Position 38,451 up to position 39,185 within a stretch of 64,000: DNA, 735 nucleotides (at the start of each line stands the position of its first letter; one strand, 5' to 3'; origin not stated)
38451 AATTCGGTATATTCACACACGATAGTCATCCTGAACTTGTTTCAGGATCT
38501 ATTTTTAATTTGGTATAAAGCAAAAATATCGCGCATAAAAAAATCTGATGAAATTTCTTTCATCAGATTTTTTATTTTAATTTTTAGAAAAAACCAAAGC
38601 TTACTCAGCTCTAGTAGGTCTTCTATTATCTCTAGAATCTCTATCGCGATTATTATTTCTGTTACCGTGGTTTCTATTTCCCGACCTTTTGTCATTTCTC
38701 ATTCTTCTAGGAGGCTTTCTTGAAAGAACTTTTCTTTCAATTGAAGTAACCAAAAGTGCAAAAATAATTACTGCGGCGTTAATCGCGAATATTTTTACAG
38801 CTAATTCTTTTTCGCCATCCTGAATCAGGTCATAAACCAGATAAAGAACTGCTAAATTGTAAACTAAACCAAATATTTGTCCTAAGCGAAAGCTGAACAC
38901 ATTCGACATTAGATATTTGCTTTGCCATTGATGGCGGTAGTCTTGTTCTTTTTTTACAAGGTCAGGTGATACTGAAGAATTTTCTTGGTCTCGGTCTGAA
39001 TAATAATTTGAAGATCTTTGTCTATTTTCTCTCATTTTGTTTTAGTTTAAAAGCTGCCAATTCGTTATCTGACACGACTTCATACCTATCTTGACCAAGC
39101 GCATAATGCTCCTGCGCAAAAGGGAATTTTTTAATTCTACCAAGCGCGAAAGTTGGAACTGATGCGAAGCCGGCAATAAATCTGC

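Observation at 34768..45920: Candidate undescribed surface/host-interaction system: pilin-like proteins and a giant secreted protein share a sushi/CCP-like module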

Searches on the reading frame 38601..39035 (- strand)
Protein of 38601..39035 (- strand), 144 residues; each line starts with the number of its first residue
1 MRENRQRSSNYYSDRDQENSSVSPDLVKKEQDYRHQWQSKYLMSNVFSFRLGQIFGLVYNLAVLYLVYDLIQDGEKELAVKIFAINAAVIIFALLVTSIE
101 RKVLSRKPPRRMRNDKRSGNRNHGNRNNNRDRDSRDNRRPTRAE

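Call 3: search_protein_families(library=pfam, proteins=[window:38601-39035:-], max_evalue=1)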
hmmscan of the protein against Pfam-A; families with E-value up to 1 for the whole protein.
window:38601-39035:- (144 aa): 3 families
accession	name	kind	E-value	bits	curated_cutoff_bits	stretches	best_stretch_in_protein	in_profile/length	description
PF20154.4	LNT_N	-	0.051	14.2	27.1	1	49-106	39-95/159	Apolipoprotein N-acyltransferase N-terminal domain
PF16101.10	PRIMA1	-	0.051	13.8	38.6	1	80-133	99-152/158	Proline-rich membrane anchor 1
PF16118.10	DUF4834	-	0.57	11.6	27.8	1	82-137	8-65/99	Domain of unknown function (DUF4834)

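Call 4: search_protein_families(library=ncbifam, proteins=[window:38601-39035:-], max_evalue=1)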
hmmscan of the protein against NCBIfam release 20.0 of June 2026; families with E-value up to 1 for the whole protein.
window:38601-39035:- (144 aa): 1 family
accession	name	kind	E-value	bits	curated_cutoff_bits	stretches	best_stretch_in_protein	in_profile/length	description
NF041554.1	SA1362_fam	subfamily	0.022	14.9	42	1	54-102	4-52/70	SA1362 family protein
